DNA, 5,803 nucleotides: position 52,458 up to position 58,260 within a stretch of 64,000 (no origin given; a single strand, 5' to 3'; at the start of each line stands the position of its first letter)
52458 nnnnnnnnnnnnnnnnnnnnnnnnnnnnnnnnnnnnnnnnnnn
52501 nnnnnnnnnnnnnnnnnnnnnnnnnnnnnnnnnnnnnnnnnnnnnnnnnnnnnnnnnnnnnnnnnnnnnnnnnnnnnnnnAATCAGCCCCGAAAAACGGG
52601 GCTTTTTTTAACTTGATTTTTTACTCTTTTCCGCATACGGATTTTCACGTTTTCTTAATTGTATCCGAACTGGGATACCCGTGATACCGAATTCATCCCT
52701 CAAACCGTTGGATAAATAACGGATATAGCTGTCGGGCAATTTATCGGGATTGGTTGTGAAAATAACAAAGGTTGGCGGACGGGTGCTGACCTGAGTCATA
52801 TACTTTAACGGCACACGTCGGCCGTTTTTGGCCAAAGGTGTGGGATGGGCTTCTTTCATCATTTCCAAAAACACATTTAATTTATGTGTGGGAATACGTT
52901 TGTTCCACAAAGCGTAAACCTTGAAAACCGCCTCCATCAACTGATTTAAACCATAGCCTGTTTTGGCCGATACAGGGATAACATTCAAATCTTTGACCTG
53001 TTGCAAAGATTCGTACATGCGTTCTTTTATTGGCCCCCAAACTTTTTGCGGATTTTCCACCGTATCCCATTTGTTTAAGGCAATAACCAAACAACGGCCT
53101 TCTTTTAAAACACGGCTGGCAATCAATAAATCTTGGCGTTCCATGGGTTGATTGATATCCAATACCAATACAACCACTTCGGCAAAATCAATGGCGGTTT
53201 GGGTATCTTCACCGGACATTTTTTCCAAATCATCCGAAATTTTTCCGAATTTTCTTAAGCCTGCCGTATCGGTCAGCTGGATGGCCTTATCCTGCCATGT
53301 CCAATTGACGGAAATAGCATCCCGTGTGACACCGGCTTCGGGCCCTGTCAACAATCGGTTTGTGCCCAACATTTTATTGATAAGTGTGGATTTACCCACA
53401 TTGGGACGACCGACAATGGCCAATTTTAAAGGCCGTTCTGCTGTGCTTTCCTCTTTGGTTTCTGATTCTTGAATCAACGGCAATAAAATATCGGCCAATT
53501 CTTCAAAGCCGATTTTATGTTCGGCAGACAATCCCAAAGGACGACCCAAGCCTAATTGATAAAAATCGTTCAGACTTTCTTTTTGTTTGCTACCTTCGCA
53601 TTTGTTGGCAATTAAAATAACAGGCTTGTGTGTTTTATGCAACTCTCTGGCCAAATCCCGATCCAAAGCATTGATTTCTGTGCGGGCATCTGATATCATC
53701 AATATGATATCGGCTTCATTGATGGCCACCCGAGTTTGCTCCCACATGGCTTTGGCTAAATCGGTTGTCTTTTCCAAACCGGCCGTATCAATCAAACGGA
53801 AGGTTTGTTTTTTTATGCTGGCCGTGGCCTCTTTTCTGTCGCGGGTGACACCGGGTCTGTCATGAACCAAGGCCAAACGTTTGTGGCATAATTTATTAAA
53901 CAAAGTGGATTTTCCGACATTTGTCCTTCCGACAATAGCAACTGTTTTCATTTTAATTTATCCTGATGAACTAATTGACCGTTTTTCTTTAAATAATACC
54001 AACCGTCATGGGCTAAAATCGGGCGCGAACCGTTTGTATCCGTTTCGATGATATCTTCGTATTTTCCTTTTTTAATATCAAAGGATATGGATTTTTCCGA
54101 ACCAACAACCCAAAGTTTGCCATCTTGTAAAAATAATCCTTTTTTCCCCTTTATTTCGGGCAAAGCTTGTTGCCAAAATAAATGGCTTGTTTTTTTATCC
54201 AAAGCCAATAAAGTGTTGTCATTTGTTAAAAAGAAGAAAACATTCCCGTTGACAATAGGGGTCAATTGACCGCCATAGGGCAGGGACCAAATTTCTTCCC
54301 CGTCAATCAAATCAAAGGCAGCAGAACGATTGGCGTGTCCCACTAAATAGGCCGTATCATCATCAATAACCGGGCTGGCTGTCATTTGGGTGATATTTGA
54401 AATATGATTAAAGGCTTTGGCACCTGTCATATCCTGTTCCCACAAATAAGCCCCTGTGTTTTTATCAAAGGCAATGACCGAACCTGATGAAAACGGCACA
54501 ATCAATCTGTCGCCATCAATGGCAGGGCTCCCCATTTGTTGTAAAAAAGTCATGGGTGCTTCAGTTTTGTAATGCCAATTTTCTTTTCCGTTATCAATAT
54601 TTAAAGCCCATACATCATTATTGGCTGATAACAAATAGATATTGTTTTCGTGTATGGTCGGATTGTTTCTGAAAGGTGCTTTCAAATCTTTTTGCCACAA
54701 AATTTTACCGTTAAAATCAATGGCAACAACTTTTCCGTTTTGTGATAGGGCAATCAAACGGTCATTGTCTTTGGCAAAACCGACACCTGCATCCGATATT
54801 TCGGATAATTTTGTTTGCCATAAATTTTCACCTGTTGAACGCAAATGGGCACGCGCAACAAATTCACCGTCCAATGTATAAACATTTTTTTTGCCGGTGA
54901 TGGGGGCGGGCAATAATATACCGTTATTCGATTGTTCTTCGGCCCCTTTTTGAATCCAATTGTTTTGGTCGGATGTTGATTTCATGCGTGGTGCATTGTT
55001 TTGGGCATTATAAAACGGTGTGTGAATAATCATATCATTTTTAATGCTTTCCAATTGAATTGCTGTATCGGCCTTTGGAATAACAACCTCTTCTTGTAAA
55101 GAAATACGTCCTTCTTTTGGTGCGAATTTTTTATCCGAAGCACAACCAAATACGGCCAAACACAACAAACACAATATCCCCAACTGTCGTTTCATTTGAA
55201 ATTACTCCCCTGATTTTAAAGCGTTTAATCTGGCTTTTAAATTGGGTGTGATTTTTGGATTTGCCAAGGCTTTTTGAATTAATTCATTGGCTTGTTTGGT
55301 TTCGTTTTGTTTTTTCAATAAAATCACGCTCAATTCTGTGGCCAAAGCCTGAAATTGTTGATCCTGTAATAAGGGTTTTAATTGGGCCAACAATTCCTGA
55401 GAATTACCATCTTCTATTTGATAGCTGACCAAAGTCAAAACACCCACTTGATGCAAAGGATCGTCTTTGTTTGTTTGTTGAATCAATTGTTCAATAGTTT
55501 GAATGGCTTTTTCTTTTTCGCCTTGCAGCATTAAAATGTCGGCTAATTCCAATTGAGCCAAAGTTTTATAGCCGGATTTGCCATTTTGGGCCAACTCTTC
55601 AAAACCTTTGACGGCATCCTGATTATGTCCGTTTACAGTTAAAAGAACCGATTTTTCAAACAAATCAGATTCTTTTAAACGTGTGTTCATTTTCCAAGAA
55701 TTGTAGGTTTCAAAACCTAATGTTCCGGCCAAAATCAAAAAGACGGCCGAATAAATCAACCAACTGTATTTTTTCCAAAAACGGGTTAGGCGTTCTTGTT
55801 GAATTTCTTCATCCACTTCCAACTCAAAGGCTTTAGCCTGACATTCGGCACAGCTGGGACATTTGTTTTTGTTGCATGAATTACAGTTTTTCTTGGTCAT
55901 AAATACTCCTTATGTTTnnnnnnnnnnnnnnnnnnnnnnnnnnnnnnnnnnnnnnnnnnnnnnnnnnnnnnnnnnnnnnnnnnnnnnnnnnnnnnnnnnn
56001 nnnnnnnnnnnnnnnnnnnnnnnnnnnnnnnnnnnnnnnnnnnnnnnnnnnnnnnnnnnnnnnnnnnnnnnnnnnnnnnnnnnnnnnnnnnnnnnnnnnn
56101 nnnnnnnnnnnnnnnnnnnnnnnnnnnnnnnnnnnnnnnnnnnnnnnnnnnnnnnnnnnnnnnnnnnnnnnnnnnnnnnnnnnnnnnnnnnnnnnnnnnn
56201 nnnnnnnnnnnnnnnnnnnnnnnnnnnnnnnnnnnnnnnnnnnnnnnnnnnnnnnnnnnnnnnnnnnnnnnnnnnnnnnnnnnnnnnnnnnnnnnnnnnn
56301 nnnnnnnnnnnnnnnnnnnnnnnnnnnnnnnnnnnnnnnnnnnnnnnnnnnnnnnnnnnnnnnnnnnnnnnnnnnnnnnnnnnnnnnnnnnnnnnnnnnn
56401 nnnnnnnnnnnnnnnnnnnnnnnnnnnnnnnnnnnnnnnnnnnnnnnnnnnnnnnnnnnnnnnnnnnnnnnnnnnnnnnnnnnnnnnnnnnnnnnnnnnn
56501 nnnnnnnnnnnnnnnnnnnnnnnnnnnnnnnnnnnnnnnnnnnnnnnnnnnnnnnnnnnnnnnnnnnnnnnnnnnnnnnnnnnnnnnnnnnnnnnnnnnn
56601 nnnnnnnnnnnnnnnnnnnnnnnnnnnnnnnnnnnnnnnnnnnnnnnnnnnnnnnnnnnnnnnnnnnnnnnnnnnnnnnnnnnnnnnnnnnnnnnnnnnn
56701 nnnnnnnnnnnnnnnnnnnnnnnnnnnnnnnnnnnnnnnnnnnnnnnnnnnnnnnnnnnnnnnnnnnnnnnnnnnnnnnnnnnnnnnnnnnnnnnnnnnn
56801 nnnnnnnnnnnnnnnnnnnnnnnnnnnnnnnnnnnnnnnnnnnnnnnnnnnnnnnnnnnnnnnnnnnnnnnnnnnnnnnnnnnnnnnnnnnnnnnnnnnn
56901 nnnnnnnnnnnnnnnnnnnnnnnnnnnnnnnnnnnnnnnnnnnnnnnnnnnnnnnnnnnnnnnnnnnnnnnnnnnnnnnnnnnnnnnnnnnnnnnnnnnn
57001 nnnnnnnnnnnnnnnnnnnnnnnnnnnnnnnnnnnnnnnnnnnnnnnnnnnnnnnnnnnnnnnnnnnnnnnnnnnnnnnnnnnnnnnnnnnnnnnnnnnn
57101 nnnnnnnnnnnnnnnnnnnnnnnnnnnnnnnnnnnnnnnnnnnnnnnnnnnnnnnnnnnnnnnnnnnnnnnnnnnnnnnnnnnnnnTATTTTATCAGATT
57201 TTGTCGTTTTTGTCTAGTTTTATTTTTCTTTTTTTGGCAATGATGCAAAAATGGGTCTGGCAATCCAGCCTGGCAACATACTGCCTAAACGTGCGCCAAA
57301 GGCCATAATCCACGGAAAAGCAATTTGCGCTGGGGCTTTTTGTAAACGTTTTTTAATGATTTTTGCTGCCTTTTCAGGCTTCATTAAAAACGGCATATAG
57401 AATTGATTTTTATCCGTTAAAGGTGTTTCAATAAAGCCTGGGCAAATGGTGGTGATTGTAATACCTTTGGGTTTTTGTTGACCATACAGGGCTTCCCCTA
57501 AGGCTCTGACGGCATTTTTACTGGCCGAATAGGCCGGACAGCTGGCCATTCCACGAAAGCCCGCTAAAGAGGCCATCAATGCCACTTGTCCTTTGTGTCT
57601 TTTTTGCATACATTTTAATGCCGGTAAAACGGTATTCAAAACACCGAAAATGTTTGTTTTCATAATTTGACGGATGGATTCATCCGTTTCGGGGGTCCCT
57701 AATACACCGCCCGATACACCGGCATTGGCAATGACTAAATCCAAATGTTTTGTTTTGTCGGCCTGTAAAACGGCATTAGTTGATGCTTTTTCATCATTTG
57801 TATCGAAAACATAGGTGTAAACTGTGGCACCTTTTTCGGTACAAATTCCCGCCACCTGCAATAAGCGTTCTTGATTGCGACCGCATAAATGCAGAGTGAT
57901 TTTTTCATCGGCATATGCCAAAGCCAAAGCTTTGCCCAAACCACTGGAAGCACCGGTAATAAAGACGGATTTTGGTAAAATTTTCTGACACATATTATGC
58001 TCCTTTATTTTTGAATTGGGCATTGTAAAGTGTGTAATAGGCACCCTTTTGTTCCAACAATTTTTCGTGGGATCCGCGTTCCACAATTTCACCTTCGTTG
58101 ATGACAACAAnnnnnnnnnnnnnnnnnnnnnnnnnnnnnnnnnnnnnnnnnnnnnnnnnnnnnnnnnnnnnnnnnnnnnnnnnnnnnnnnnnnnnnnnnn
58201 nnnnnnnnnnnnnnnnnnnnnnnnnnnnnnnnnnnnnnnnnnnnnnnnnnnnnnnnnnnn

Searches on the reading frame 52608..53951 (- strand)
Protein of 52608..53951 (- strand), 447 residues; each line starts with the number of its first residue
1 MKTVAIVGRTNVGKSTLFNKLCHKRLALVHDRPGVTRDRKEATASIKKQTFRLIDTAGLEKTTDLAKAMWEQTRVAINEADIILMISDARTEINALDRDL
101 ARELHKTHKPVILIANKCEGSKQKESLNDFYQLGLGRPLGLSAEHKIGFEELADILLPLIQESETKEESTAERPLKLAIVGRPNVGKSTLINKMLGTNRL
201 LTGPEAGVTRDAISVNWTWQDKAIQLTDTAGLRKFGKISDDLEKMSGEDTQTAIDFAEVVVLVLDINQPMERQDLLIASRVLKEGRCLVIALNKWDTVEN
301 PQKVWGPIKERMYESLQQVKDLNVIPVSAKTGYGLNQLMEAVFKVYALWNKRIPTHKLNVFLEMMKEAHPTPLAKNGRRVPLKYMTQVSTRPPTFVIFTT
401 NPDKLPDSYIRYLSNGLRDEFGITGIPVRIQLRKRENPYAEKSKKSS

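Call 10: search_protein_families(library=ncbifam, proteins=[window:52608-53951:-], max_evalue=1e-8)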
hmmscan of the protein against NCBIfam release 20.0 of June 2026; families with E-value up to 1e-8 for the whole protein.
window:52608-53951:- (447 aa): 19 families
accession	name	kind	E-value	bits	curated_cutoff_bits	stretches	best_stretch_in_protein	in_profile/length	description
TIGR03594.1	GTPase_EngA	equivalog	4.4e-157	523.5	306.7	1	3-433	2-432/432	ribosome biogenesis GTPase Der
NF002828.0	PRK03003.1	equivalog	3e-112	375.6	631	1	3-437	42-471/477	ribosome biogenesis GTPase Der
NF007071.0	PRK09518.1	equivalog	5e-110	369.1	953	1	3-437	273-702/706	bifunctional cytidylate kinase/GTPase Der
NF000908.1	PRK00089.1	equivalog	5e-53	180.3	237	2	3-164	5-171/291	GTPase Era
TIGR00450.1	mnmE_trmE_thdF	equivalog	3.3e-50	171.5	252.6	2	159-344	196-365/446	tRNA uridine-5-carboxymethylaminomethyl(34) synthesis GTPase MnmE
TIGR00231.1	small_GTP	domain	8.5e-47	159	42.5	2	174-343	3-163/164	GTP-binding protein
NF003661.0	PRK05291.1-3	equivalog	4.4e-46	158.1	380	2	3-168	218-378/448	tRNA uridine-5-carboxymethylaminomethyl(34) synthesis GTPase MnmE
TIGR03918.1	GTP_HydF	equivalog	5.4e-45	153.9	325.55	2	2-167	8-174/392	[FeFe] hydrogenase H-cluster maturation GTPase HydF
TIGR00436.1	era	equivalog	2.1e-41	142.1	116.25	2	176-342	2-159/270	GTPase Era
TIGR03596.1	GTPase_YlqF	equivalog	2.2e-37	128.9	208.2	2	73-232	15-173/276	ribosome biogenesis GTPase YlqF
TIGR00437.1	feoB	equivalog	1.3e-28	100.1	315.65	2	181-350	1-153/594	ferrous iron transport protein B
TIGR03598.1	GTPase_YsxC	equivalog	9.4e-27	93.9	124.45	2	3-127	20-148/186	ribosome biogenesis GTP-binding protein YihA/YsxC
TIGR03156.1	GTP_HflX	equivalog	2.7e-24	85.7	216.75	2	2-156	190-347/351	GTPase HflX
NF003255.0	PRK04213.1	equivalog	2.3e-22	79.3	164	0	2-72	10-75/204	GTP-binding protein EngB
TIGR03597.1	GTPase_YqeH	equivalog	1.3e-18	67.3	297.4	0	175-244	156-227/361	ribosome biogenesis GTPase YqeH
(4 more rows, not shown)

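Call 61: find_encoding_contigs(protein=window:52608-53951:-, flank=1000, max_places=2)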
Protein window:52608-53951:- (447 aa): no gene with exactly this product is on record in the collection.

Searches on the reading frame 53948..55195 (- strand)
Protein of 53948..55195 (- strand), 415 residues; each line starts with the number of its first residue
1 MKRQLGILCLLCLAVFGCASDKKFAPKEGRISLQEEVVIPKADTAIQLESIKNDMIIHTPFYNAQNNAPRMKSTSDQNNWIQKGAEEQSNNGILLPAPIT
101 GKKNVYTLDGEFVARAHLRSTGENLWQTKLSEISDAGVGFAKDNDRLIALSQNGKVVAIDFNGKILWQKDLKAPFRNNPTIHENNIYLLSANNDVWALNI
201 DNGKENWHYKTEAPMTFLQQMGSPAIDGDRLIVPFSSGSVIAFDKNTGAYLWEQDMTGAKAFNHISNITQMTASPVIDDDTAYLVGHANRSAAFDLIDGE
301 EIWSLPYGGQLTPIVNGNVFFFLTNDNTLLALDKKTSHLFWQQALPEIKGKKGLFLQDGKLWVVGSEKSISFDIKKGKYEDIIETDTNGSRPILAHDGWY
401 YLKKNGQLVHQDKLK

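Call 10: search_protein_families(library=ncbifam, proteins=[window:53948-55195:-], max_evalue=1e-8)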
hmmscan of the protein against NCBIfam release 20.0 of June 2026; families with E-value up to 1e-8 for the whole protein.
window:53948-55195:- (415 aa): 5 families
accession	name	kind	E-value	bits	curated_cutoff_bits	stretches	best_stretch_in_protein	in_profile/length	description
TIGR03300.1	assembly_YfgL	equivalog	1.4e-44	152.3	285.2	1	75-408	39-373/377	outer membrane protein assembly factor BamB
NF008351.0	PRK11138.1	equivalog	2.4e-31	108.6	423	1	98-409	65-389/394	outer membrane protein assembly factor BamB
TIGR03075.1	PQQ_enz_alc_DH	subfamily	4.7e-17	61.8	480.05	1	178-306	64-198/530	PQQ-dependent dehydrogenase, methanol/ethanol family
TIGR04528.1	acido_non_PQQ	subfamily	2.8e-12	46.2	650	0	184-262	58-136/493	acido-empty-quinoprotein group A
NF053615.1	SerThrKinAfsKStmc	equivalog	2.9e-09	36.1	1300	0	195-341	503-642/809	protein serine/threonine kinase AfsK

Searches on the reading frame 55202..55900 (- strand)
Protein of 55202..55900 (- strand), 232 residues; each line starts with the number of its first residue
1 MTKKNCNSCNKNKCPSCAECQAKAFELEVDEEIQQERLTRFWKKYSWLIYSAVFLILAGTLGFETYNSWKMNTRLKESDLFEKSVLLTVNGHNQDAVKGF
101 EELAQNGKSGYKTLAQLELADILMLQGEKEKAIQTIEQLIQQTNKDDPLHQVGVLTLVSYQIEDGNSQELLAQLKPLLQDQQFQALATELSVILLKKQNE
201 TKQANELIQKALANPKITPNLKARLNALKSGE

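Call 11: search_protein_families(library=ncbifam, proteins=[window:55202-55900:-], max_evalue=1e-8)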
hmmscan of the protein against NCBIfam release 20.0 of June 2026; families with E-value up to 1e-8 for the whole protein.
window:55202-55900:- (232 aa): 0 families

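Call 17: search_protein_families(library=pfam, proteins=[window:55202-55900:-], max_evalue=0.001)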
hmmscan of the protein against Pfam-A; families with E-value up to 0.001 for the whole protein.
window:55202-55900:- (232 aa): 7 families
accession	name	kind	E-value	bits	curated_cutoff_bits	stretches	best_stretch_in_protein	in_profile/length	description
PF09976.15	TPR_21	-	5e-19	69.2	25.5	1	40-229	2-192/193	Tetratricopeptide repeat-like domain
PF10858.15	DUF2659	-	2.5e-10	40.9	27.7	1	28-229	7-213/216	Protein of unknown function (DUF2659)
PF13428.12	TPR_14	-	4.2e-05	24.3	23.5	0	115-149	3-37/44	Tetratricopeptide repeat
PF07719.23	TPR_2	-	0.0002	21.7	27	0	115-143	3-31/34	Tetratricopeptide repeat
PF14559.12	TPR_19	-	0.00036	21.2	25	1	94-149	8-61/68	Tetratricopeptide repeat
PF13432.12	TPR_16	-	0.00048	21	32.7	0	90-145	10-63/65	Tetratricopeptide repeat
PF13174.12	TPR_6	-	0.00073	20.5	26.3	0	115-142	2-29/33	Tetratricopeptide repeat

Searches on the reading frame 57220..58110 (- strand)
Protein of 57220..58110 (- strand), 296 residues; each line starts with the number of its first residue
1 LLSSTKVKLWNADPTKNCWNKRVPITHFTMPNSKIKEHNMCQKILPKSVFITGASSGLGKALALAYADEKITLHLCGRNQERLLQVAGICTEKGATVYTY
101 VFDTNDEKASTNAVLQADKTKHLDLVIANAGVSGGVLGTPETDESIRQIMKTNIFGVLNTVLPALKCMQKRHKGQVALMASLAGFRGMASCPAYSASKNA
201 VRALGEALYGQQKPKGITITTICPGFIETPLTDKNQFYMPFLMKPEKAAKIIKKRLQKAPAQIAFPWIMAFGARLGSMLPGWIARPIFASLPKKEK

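Call 11: search_protein_families(library=ncbifam, proteins=[window:57220-58110:-], max_evalue=1e-8)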
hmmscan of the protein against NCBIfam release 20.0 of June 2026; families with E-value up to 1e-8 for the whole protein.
window:57220-58110:- (296 aa): 174 families (the best 25 are shown)
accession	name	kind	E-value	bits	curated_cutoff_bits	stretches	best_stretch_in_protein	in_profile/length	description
NF005437.0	PRK07024.1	equivalog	2.7e-64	217.1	266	1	46-296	4-255/259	SDR family oxidoreductase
NF004765.0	PRK06101.1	equivalog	6.7e-40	136.7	406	1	48-280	3-227/241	SDR family oxidoreductase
NF006099.0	PRK08251.1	equivalog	3.9e-36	124.5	253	1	47-268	5-229/250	SDR family oxidoreductase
NF004825.0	PRK06181.1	equivalog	8.1e-35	120.4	215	1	46-232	6-193/268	SDR family oxidoreductase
NF004514.1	PRK05855.1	equivalog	3.1e-34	118.5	455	1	41-241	308-507/578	SDR family oxidoreductase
NF005806.0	PRK07666.1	equivalog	5.1e-34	117.6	286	1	41-256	2-221/239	3-ketoacyl-ACP reductase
NF006123.0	PRK08267.1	equivalog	9.7e-32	110.2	261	1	47-262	3-227/261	SDR family oxidoreductase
TIGR01830.1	3oxo_ACP_reduc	equivalog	1.6e-31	109.8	297.75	1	49-234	1-188/239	3-oxoacyl-[acyl-carrier-protein] reductase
NF005672.0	PRK07454.1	equivalog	4.7e-31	107.8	234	1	47-258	7-223/241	SDR family oxidoreductase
NF009466.0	PRK12826.1-2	subfamily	2.4e-29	102.5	222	1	48-235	5-195/248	3-oxoacyl-ACP reductase FabG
NF005559.1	PRK07231.1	subfamily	3.2e-29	102.2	215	1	47-237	5-196/249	glucose 1-dehydrogenase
NF005878.0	PRK07825.1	subfamily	3.3e-29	102.1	287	1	41-285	4-246/278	short chain dehydrogenase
NF005539.0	PRK07201.1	equivalog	4e-29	101.8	549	1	34-267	358-595/657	SDR family oxidoreductase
NF005489.0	PRK07102.1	equivalog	4.6e-29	101.7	267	1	47-270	2-224/243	SDR family oxidoreductase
NF004196.0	PRK05650.1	equivalog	7.9e-29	100.6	297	1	47-237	3-194/272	SDR family oxidoreductase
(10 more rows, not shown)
